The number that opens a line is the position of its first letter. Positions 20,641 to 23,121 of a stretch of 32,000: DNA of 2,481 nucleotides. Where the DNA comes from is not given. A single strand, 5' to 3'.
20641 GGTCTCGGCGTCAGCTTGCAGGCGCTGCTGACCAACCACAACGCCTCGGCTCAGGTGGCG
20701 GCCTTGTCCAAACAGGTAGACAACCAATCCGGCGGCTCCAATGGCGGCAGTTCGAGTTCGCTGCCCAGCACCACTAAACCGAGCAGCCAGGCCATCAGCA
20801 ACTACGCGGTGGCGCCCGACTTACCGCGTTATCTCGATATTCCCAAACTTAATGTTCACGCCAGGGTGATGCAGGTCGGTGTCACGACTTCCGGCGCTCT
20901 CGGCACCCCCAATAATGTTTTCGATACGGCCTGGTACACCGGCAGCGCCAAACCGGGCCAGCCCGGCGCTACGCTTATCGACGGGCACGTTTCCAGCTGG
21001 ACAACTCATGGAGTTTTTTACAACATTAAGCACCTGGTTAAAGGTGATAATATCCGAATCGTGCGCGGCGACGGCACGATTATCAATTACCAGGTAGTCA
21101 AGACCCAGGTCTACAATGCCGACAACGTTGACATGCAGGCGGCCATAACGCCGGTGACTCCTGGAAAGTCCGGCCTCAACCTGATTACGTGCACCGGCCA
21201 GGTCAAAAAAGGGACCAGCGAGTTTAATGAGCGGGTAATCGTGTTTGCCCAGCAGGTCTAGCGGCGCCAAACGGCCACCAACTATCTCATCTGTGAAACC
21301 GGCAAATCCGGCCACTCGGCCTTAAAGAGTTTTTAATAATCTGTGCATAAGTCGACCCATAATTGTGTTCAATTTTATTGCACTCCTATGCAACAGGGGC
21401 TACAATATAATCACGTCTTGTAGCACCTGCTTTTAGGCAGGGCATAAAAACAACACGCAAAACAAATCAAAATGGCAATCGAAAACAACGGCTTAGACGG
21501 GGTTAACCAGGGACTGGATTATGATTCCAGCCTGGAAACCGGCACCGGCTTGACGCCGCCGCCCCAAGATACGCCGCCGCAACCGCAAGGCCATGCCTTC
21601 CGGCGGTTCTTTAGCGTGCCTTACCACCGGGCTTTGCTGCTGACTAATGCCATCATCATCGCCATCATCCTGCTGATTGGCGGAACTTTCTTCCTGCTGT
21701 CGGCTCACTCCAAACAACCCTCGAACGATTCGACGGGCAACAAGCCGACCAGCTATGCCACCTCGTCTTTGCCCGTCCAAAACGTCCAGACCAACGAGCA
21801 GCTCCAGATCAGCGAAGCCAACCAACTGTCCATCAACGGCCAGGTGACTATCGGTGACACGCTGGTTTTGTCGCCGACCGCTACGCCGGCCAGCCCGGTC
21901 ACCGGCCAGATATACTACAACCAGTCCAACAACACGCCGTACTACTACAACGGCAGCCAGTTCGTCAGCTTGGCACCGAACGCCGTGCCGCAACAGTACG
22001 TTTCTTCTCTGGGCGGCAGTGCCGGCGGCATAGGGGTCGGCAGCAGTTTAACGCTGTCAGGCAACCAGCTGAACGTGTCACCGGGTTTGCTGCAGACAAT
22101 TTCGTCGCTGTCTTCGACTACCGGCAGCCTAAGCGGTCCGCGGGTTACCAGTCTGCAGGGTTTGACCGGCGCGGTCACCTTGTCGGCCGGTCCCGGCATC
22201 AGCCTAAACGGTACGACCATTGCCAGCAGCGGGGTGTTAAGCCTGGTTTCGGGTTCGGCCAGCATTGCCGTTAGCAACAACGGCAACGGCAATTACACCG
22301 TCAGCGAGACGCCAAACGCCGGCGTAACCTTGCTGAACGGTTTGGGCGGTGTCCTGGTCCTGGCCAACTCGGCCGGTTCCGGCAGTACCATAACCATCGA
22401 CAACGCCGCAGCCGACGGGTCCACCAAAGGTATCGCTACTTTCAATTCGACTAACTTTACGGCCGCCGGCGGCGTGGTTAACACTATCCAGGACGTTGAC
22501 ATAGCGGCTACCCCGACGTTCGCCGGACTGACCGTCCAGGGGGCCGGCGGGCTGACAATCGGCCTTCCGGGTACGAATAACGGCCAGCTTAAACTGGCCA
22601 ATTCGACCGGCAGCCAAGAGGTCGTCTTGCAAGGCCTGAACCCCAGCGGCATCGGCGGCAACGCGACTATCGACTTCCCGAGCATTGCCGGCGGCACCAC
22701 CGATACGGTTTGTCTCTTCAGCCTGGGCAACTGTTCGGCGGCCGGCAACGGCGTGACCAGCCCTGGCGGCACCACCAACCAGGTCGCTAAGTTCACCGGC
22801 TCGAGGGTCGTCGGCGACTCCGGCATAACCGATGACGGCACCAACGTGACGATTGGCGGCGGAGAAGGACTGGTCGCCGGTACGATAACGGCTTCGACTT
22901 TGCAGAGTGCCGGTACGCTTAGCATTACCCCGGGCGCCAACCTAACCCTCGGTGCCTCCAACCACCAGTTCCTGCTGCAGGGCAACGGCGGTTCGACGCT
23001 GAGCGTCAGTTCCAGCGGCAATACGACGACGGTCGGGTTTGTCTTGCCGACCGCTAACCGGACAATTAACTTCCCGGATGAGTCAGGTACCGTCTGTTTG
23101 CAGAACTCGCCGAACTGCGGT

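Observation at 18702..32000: tRNA-flanked surface-display locus: TPNTG beta-helix protein, sortase and giant adhesin in one orientation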

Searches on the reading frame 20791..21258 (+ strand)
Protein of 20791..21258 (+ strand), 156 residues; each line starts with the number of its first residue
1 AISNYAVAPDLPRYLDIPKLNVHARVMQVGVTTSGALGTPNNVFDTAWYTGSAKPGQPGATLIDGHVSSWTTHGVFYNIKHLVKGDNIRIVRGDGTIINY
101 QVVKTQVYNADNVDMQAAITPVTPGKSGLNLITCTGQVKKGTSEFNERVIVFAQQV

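Call 30: search_solved_structures(query=window:20791-21258:+, max_evalue=10, show_alignments=3)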
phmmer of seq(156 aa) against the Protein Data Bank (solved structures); distinct sequences matched with E-value up to 10: 15.
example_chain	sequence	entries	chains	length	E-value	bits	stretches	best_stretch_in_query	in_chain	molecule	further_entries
4d70_A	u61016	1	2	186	0.0061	19.5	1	15-137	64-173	SORTASE FAMILY PROTEIN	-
9m4u_B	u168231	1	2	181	0.032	17.2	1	51-138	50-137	Peptidase C60, sortase A and B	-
9iok_A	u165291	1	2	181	0.032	17.2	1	51-138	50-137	Peptidase C60, sortase A and B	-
7s54_A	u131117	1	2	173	0.033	17.2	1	64-154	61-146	Class A sortase, sortase A chimera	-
9m5i_B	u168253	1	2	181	0.033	17.2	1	51-138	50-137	Peptidase C60, sortase A and B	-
9iv0_A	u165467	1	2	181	0.033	17.2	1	51-138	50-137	Peptidase C60, sortase A and B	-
9m5j_B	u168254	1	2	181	0.038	16.9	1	51-138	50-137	Peptidase C60, sortase A and B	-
8t28_A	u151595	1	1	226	0.12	15.4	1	56-135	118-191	Class C sortase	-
9m6n_B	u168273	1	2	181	0.13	15.2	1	51-117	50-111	Peptidase C60, sortase A and B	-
9j0t_A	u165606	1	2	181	0.13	15.2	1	51-117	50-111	Peptidase C60, sortase A and B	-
9m2g_A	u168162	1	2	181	0.13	15.2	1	51-117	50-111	Peptidase C60, sortase A and B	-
2xwg_A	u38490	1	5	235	0.14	15.1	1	56-136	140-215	SORTASE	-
9m2n_A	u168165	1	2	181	0.16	15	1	52-117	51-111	Peptidase C60, sortase A and B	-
3rcc_A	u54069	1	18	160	0.19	14.7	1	63-153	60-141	Sortase SrtA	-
7s56_A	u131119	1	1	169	0.21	14.5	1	64-153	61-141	Class A sortase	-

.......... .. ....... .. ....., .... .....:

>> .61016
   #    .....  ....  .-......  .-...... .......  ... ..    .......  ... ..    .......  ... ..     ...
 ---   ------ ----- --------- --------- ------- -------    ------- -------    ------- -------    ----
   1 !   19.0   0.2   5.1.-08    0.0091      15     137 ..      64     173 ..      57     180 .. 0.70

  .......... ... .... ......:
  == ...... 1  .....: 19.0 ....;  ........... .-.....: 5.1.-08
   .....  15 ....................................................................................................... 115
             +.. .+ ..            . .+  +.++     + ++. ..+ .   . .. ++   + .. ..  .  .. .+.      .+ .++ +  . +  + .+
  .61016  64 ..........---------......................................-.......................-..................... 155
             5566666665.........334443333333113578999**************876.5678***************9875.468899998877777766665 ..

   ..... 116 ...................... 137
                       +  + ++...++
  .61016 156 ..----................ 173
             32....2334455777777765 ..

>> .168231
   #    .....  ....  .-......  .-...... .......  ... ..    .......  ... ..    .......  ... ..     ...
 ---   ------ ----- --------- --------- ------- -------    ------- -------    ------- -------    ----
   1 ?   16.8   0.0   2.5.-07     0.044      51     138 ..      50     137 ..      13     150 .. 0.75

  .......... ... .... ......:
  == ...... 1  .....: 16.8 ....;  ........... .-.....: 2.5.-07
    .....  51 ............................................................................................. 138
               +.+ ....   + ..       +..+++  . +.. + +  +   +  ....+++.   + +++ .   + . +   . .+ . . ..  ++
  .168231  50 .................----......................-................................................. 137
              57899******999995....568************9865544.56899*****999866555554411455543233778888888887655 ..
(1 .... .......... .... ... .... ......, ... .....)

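Call 40: find_homologous_proteins(query=window:20791-21258:+)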
Query seq(156 aa) (156 aa): 312 proteins with E <= 0.001 among 327 candidates; the best 120 are listed.
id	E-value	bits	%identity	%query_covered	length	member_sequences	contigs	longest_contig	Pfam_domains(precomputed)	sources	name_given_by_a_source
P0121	2.7e-90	318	90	100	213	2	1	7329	PF04203.19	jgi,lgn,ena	-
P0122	1.9e-81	289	83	100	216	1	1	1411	PF04203.19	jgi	jgi:sortase (surface protein transpeptidase)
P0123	3.3e-81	288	83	100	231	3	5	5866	PF04203.19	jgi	jgi:LPXTG-site transpeptidase (sortase) family protein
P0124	1.7e-80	286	79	100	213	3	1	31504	PF04203.19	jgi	jgi:LPXTG-site transpeptidase (sortase) family protein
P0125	2.1e-80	286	83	100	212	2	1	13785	PF04203.19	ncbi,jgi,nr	ncbi:MAG TPA: class F sortase [Candidatus Dormibacteraeota bacterium]|nr:class F sortase [Candidatus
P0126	5.9e-80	284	80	99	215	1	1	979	PF04203.19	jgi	jgi:sortase (surface protein transpeptidase)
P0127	1.6e-79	283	79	100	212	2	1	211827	PF04203.19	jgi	jgi:LPXTG-site transpeptidase (sortase) family protein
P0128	5.6e-79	281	79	99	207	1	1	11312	PF04203.19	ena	-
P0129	1.6e-78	280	80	100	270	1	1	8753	PF04203.19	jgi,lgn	jgi:sortase (surface protein transpeptidase)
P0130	3.0e-77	276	78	100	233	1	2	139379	PF04203.19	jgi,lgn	jgi:sortase (surface protein transpeptidase)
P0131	7.4e-77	274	78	100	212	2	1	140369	PF04203.19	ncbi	-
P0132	9.4e-75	267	80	96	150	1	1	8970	PF04203.19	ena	-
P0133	1.4e-74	267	75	99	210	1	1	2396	PF04203.19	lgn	-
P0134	7.9e-74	264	74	99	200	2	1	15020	PF04203.19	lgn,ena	-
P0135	2.4e-73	263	74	100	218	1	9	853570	PF04203.19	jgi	jgi:sortase (surface protein transpeptidase)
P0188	5.3e-60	220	63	98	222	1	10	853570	PF04203.19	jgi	jgi:LPXTG-site transpeptidase (sortase) family protein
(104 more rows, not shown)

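Call 49: find_encoding_contigs(protein=P0135, flank=6000, max_places=1)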
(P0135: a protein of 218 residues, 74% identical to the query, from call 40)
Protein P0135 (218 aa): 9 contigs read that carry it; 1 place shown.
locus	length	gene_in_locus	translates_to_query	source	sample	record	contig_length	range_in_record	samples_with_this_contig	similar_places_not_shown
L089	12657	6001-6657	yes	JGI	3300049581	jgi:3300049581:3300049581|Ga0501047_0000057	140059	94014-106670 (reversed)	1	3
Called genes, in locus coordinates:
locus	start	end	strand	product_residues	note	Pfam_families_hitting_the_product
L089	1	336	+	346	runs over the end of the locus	PF00154:RecA_N, PF08423:Rad51, PF06745:ATPase (weak), PF13481:AAA_25 (faint), PF27531:MT3502_N (weak), PF21096:RecA_C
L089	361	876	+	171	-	PF00293:NUDIX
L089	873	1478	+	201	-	PF27462:RecX_N, PF21982:RecX_HTH1 (weak), PF02631:RecX_HTH2, PF21981:RecX_HTH3 (weak)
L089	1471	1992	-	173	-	-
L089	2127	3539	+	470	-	PF00932:LTD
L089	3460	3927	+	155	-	PF02367:TsaE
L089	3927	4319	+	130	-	PF00814:TsaD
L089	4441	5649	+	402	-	-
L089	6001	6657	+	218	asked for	PF04203:Sortase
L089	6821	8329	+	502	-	PF12072:RNase_Y_N, PF22891:KH_PNO1_2nd (weak), PF00013:KH_1 (weak), PF01966:HD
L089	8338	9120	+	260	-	PF13277:YmdB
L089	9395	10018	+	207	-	-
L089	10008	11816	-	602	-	PF00122:E1-E2_ATPase, PF00702:Hydrolase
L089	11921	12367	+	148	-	PF14342:DUF4396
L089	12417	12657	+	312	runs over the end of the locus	PF08240:ADH_N, PF00107:ADH_zinc_N, PF13602:ADH_zinc_N_2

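Call 50: find_encoding_contigs(protein=P0188, flank=6000, max_places=1)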
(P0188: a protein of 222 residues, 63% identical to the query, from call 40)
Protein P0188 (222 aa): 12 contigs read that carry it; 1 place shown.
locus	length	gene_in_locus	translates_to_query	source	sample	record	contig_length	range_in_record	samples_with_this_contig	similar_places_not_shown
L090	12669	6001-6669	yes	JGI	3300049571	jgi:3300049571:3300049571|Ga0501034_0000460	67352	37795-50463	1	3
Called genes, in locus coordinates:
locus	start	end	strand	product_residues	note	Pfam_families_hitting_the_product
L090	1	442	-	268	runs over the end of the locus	PF01061:ABC2_membrane, PF12698:ABC2_membrane_3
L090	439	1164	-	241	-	PF00005:ABC_tran, PF13304:AAA_21 (weak)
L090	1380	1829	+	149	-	-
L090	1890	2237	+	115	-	-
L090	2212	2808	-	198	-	PF06094:GGACT (weak)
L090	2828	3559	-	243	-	-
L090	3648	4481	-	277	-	PF02673:BacA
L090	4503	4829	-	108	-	-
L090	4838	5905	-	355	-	PF00135:COesterase, PF20434:BD-FAE, PF07859:Abhydrolase_3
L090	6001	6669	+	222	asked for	PF04203:Sortase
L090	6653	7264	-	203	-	PF01810:LysE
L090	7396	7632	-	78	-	-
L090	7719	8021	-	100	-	PF00076:RRM_1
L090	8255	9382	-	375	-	-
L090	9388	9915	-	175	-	-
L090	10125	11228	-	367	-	PF13624:SurA_N_3, PF13623:SurA_N_2 (weak), PF13145:Rotamase_2, PF13616:Rotamase_3, PF00639:Rotamase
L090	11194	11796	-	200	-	PF03703:bPH_2 (weak)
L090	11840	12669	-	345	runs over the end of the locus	-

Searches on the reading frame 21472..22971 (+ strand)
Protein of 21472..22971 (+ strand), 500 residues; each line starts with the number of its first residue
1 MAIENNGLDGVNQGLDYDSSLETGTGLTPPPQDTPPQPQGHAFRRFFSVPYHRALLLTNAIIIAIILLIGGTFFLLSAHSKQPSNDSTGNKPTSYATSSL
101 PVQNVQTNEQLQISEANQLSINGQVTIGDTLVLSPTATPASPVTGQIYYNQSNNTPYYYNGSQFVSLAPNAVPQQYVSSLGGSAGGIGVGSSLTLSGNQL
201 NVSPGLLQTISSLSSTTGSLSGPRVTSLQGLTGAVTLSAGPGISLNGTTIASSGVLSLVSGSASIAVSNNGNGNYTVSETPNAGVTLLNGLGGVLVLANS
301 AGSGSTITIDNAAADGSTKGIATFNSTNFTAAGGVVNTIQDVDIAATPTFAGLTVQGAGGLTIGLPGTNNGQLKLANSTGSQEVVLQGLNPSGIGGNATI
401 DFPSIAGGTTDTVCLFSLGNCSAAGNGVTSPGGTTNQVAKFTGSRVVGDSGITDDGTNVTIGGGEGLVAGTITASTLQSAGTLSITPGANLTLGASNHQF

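Call 61: search_protein_families(library=pfam, proteins=[window:21472-22971:+], max_evalue=0.05)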
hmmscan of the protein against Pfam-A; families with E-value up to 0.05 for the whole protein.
window:21472-22971:+ (500 aa): 0 families
